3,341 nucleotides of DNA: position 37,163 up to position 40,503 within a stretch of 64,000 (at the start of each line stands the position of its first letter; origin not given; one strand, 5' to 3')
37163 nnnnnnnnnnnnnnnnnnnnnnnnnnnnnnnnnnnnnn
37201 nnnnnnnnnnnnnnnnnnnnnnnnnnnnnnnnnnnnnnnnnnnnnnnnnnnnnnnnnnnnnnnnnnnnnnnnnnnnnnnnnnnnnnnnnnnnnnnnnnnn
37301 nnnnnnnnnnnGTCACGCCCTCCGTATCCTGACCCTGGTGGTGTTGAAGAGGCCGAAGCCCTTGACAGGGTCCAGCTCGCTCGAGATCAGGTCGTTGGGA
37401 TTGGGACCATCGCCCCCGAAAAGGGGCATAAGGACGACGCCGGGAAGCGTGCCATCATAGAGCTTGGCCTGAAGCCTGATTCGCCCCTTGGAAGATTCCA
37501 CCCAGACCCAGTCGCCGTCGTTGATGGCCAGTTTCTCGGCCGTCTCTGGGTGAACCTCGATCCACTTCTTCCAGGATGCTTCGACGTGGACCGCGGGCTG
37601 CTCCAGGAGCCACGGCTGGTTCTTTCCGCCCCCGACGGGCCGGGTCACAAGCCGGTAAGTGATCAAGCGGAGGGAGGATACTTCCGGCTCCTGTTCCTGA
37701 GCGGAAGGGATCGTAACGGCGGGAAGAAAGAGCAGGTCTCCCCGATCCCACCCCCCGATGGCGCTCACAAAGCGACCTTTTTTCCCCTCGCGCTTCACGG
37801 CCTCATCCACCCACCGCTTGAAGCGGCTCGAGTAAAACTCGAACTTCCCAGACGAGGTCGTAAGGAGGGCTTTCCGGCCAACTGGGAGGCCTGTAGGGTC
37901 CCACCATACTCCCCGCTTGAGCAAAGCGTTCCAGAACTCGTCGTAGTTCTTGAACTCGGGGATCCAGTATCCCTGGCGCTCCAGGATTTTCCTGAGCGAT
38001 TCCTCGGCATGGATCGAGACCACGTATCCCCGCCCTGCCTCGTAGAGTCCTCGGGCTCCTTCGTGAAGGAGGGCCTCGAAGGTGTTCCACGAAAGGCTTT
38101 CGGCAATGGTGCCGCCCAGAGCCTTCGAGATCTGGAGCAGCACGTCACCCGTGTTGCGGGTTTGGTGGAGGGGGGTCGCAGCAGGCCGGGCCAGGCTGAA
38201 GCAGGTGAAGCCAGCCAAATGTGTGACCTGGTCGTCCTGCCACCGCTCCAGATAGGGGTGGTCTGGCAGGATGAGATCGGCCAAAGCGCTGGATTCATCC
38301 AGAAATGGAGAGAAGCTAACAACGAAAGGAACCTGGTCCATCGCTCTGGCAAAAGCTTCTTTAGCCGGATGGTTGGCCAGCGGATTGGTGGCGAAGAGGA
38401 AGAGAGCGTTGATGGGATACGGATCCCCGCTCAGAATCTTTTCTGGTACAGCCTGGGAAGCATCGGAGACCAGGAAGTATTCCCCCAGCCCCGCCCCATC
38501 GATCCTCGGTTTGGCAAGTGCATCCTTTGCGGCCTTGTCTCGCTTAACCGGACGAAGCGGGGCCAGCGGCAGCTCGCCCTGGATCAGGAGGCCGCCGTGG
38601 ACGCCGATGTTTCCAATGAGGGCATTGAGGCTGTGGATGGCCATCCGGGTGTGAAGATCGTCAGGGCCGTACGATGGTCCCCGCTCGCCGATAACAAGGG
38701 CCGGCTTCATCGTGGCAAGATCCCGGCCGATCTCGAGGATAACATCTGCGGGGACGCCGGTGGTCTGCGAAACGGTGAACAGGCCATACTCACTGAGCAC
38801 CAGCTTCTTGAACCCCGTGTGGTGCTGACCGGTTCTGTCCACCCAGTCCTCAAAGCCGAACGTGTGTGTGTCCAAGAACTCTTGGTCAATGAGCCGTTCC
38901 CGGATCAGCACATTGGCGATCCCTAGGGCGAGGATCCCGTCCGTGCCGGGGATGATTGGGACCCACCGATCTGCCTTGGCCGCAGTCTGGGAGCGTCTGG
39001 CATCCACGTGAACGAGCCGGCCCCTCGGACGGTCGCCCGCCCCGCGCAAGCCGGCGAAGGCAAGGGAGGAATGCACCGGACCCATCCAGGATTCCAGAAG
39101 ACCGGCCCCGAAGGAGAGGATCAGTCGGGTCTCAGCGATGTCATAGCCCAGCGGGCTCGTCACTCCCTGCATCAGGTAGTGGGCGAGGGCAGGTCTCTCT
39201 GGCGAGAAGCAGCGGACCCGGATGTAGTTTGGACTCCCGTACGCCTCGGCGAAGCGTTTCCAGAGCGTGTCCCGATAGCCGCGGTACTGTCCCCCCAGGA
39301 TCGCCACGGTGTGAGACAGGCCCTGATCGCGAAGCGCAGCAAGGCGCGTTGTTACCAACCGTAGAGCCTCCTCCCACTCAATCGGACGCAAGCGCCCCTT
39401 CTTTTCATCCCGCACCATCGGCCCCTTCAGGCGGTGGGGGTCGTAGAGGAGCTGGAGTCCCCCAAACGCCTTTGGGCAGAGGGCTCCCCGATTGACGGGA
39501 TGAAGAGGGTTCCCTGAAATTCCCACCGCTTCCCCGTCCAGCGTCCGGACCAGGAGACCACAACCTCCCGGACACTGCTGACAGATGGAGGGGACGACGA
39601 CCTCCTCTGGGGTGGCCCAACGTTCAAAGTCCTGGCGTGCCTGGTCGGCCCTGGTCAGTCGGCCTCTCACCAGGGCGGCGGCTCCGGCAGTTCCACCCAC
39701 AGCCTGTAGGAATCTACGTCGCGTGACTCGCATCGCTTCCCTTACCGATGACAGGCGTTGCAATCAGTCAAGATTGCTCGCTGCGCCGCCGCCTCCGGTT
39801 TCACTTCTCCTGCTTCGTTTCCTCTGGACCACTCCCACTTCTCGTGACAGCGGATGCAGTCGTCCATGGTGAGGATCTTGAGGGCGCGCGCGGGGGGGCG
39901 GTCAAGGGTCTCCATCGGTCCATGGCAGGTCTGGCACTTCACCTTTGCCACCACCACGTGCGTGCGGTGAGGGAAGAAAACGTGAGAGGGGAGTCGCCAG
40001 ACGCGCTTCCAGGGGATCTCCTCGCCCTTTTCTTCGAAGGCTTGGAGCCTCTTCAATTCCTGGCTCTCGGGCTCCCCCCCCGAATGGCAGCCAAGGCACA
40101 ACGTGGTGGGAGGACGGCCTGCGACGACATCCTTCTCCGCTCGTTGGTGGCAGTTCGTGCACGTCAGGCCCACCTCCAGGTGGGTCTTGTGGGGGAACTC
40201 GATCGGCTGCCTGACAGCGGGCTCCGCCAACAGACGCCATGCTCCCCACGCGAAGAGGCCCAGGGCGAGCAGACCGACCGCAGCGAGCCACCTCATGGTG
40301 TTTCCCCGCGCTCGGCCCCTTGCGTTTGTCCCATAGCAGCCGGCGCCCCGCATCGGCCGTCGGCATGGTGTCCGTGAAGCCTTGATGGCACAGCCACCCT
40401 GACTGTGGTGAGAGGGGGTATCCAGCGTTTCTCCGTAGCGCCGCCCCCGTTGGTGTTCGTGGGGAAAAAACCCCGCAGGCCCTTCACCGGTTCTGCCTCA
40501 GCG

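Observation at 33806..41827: Atypical Qrc/ACIII-like complex bracketed by two paralogous four-domain c-type cytochromes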

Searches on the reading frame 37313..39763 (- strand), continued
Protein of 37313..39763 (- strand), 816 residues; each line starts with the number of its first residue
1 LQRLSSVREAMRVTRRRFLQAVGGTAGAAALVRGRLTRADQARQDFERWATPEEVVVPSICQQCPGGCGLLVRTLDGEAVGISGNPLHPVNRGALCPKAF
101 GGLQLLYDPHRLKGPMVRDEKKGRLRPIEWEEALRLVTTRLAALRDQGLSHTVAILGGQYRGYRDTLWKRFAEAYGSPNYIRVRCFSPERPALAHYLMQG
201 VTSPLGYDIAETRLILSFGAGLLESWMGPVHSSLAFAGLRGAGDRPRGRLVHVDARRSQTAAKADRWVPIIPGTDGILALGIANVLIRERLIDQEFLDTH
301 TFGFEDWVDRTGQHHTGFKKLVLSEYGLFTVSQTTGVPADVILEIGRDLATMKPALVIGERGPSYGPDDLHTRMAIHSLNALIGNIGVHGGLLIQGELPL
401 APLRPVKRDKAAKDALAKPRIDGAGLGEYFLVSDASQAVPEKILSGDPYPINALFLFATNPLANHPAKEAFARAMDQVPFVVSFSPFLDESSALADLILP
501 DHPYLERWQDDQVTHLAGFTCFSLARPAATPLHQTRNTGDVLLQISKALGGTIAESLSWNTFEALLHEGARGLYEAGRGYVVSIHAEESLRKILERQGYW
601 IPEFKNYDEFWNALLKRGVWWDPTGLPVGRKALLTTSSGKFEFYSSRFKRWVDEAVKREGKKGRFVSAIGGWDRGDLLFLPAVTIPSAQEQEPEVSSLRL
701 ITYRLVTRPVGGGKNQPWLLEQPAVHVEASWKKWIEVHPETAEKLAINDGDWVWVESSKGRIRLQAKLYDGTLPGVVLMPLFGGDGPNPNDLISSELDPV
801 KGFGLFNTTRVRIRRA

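Call 76: find_encoding_contigs(protein=P0112, flank=10000, max_places=1)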
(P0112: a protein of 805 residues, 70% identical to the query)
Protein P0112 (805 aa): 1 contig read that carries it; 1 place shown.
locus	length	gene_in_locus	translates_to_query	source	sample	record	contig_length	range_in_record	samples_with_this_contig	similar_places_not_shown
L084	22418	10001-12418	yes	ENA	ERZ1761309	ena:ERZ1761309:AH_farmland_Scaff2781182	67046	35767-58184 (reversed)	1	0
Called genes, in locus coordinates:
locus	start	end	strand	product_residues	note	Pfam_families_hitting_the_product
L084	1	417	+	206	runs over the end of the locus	PF05494:MlaC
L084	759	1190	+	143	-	PF00582:Usp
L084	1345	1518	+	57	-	-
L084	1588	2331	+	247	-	PF13715:CarbopepD_reg_2, PF13620:CarboxypepD_reg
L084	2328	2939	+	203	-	PF13620:CarboxypepD_reg (faint), PF00127:Copper-bind (weak)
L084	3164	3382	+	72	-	PF00196:GerE, PF13384:HTH_23 (weak)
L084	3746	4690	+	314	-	PF14522:Cytochrome_C7 (faint), PF22113:Mtrc-MtrF_II-IV_dom (faint), PF14537:Cytochrom_c3_2 (faint), PF22678:Cytochrom_c_NrfB-like (weak), PF09699:Paired_CXXCH_1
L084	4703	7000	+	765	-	PF11854:MtrB_PioB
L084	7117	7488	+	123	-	PF13442:Cytochrome_CBB3, PF00034:Cytochrom_C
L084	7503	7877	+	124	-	-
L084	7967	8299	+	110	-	PF13442:Cytochrome_CBB3, PF00034:Cytochrom_C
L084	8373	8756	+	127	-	PF13442:Cytochrome_CBB3, PF00034:Cytochrom_C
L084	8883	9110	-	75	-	-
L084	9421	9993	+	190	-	PF02085:Cytochrom_CIII (faint), PF09699:Paired_CXXCH_1 (faint), PF14537:Cytochrom_c3_2 (weak), PF14522:Cytochrome_C7 (weak)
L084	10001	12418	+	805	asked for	PF04879:Molybdop_Fe4S4, PF00384:Molybdopterin, PF01568:Molydop_binding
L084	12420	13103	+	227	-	PF12797:Fer4_2 (weak), PF12837:Fer4_6 (faint), PF13237:Fer4_10 (faint), PF14697:Fer4_21 (faint), PF12838:Fer4_7 (weak), PF13247:Fer4_11, PF00037:Fer4 (weak), PF12838:Fer4_7 (weak), +5 more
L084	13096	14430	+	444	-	PF03916:NrfD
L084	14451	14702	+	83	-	-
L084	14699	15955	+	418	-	PF13442:Cytochrome_CBB3 (faint), PF00034:Cytochrom_C (weak)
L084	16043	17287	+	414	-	PF18509:MCR (faint), PF00034:Cytochrom_C, PF13442:Cytochrome_CBB3 (weak), PF00034:Cytochrom_C (weak)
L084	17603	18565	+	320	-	PF00034:Cytochrom_C (faint), PF13442:Cytochrome_CBB3 (faint)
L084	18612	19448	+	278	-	-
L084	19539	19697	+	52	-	-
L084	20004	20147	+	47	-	-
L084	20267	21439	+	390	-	PF00034:Cytochrom_C, PF13442:Cytochrome_CBB3 (weak), PF00034:Cytochrom_C (weak)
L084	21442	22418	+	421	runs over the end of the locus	PF14522:Cytochrome_C7 (faint), PF22678:Cytochrom_c_NrfB-like (faint), PF02085:Cytochrom_CIII (faint), PF09699:Paired_CXXCH_1 (faint), PF14537:Cytochrom_c3_2 (faint), PF22113:Mtrc-MtrF_II-IV_dom (faint)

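Call 80: predict_structure(alignment_id=A2)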
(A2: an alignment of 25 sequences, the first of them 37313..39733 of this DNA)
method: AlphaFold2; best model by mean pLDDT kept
length: 806 residues; sequences in the alignment: 25
mean_pLDDT: 39.7   pTM: 0.26
mean pLDDT of the five models: 39.7, 39.0, 37.5, 36.9, 33.8
residues with pLDDT >= 90: 0; 70-90: 42; 50-70: 112; < 50: 652
segments of 3 or more residues with pLDDT < 50: 1-106, 138-157, 165-300, 304-426, 437-458, 469-590, 607-639, 656-685, 693-722, 772-780, 784-798
pLDDT, mean of each block of 10 residues (from residue 1): 29 30 32 34 27 35 29 37 36 30 47 52 65 56 36 43 44 29 31 23 25 27 29 33 35 37 30 33 37 41 46 31 30 34 40 33 37 28 33 42 40 31 47 54 34 46 56 41 41 26 23 21 26 31 37 41 32 37 43 57 47 34 31 38 57 48 33 29 52 37 26 27 72 87 76 80 65 46 40 39 79
secondary structure, 60 per line:
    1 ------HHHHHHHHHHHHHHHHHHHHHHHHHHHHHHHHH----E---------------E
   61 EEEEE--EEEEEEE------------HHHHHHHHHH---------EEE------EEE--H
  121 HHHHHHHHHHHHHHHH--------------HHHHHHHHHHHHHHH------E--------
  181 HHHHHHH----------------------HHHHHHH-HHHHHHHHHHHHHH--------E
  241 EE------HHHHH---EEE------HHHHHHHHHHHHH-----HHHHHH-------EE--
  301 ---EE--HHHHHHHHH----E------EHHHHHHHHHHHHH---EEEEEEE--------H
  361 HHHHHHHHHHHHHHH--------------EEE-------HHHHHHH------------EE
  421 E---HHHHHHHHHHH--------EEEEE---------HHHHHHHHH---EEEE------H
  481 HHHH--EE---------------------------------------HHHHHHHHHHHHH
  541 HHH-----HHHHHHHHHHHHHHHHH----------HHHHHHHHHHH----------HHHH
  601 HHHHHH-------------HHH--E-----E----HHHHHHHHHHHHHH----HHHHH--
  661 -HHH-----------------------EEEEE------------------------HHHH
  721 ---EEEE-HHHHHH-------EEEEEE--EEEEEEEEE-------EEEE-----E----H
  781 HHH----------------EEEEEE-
elements in order (helices of 4 or more, strands of 3 or more residues): H7-39 E60-65 E68-74 H87-96 E106-108 E115-117 H120-136 H151-165 H181-187 H210-216 H218-231 E240-242 H249-253 E257-259 H266-278 H284-289 H308-316 H329-341 E345-351 H360-375 E390-392 H400-406 E419-421 H425-435 E444-448 H458-466 E470-473 H480-484 H528-543 H549-565 H576-586 H597-606 H636-649 H654-658 E688-692 H717-720 E724-727 H729-734 E742-747 E750-758 E766-769 H780-783 E800-805
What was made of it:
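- No experiment or structure exists for any member, and the AF2 model of the Mo-fold subunit failed (pLDDT 39.7, call 80).
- Tried and rejected: I could not superpose Cys175 on the PsrA or ArrA metal site, and both structure jobs were spent (call 80).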

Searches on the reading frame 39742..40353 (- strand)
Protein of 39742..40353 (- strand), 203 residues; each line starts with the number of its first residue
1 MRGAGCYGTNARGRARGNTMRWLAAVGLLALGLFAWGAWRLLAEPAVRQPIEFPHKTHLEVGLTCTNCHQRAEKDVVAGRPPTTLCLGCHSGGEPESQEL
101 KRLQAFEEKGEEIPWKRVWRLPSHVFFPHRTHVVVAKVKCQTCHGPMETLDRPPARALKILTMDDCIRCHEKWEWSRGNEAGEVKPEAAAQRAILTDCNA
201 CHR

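Call 4: search_protein_families(library=pfam, proteins=[window:39742-40353:-], max_evalue=0.01)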
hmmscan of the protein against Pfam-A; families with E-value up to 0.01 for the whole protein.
window:39742-40353:- (203 aa): 5 families
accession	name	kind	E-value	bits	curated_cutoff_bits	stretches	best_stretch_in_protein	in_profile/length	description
PF14522.11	Cytochrome_C7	-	5.2e-13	49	24.8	2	126-203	2-67/67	Cytochrome c7 and related cytochrome c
PF14537.11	Cytochrom_c3_2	-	2.5e-11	44.3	25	2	136-203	5-65/79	Cytochrome c3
PF02085.21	Cytochrom_CIII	-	4.5e-11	43.4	22.9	2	46-106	16-69/101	Class III cytochrome C family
PF22113.1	Mtrc-MtrF_II-IV_dom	-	7.9e-06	25.9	30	0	134-175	3-40/176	Outer membrane cytochrome MtrC/MtrF-like, domains II/IV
PF09699.15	Paired_CXXCH_1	-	1.6e-05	24.9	20.6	0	64-91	8-37/41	Doubled CXXCH motif (Paired_CXXCH_1)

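Call 5: search_protein_families(library=ncbifam, proteins=[window:39742-40353:-], max_evalue=0.01)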
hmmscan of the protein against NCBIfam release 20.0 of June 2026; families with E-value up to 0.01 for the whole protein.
window:39742-40353:- (203 aa): 14 families
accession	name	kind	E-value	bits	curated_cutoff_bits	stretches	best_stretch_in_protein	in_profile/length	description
NF041781.1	mnquin_red_QrcA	equivalog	5.7e-23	81.4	180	1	26-174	6-162/174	menaquinone reductase multiheme cytochrome c subunit QrcA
NF043011.1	CytC7_Geobact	equivalog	9.2e-08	32.5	120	1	42-91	24-75/89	cytochrome c7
TIGR03508.1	decahem_SO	subfamily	9.8e-06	25.2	192.2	0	53-97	85-131/258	DmsE family decaheme c-type cytochrome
TIGR04257.1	nanowire_3heme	domain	1.5e-05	25.1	40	0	123-171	11-59/75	c(7)-type cytochrome triheme domain-containing protein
NF041028.1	decahem_GSU2203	exception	2.5e-05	23.7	325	1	51-91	114-156/317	GSU2203 family decaheme c-type cytochrome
NF040968.1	FeS_ExtO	equivalog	0.00027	19.8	200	1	57-92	176-209/416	selenite/tellurite reduction operon b-type cytochrome iron-sulfur cluster-binding subunit ExtO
NF040967.1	cytc_ExtN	equivalog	0.00029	19.8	200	1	57-92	176-209/415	selenite/tellurite reduction operon c-type cytochrome ExtN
TIGR01905.1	paired_CXXCH_1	subfamily_domain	0.00035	20.4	25.2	0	64-93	8-39/41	doubled CXXCH domain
NF045713.1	CxxCH_16_HmcA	equivalog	0.00089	18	400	1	129-202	480-538/541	sulfate respiration complex hexadecaheme cytochrome HmcA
TIGR03153.1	cytochr_NrfH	equivalog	0.0011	19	134.2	0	48-91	88-134/138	cytochrome c nitrite reductase small subunit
NF045722.1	c3_cytochr_TmcA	equivalog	0.0014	18.5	114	0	47-107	40-103/125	acidic tetraheme cytochrome c3 TmcA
NF041198.1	UshA_like_PCGU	equivalog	0.0026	16.4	275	1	136-172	471-510/519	UshA-like (seleno)protein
TIGR03507.1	decahem_SO1788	subfamily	0.0075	14.8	209.3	0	64-202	163-302/672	OmcA/MtrC family decaheme c-type cytochrome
NF008659.0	PRK11659.1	equivalog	0.0097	15.6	184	0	52-101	126-178/188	cytochrome c nitrite reductase pentaheme subunit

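Call 72: search_solved_structures(query=window:39742-40296:-, max_evalue=0.01, show_alignments=1)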
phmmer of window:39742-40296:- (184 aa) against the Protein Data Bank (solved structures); distinct sequences matched with E-value up to 0.01: 5.
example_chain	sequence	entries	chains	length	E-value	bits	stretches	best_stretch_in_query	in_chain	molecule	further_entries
8k9e_A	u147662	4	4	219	8.2e-22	80.9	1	4-155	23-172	Cytochrome c7-like domain-containing protein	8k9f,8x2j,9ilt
6btm_A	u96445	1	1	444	2.1e-20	76.2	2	83-157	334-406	Alternative Complex III subunit A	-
6lod_A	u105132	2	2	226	4e-20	75.4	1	13-154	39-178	MULTIHEME_CYTC domain-containing protein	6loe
6f0k_A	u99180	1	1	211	3.1e-17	65.9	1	33-155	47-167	Cytochrome c family protein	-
3ouq_A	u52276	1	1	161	0.0072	19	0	105-152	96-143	Cytochrome c family protein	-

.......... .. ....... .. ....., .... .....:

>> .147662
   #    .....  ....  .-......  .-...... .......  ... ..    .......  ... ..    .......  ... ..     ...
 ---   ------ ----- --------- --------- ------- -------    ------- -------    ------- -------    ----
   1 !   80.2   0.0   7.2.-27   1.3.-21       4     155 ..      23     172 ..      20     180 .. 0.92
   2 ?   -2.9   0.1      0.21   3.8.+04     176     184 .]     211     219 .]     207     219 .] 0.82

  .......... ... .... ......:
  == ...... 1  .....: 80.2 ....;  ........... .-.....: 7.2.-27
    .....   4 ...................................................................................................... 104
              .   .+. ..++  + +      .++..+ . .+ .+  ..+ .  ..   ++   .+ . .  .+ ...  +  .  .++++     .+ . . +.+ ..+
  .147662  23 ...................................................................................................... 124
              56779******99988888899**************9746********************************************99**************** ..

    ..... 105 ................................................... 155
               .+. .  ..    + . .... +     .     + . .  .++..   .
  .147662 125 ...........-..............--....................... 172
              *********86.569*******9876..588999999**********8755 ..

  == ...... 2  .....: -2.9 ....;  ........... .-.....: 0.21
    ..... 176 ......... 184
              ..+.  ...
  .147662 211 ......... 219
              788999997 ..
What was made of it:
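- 39742..40296 (-): c5: membrane-anchored pentaheme cytochrome, an ActA/QrcA homologue. The best solved matches are ActA of four ACIII structures, E 8e-22 to 3e-17 (call 72).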
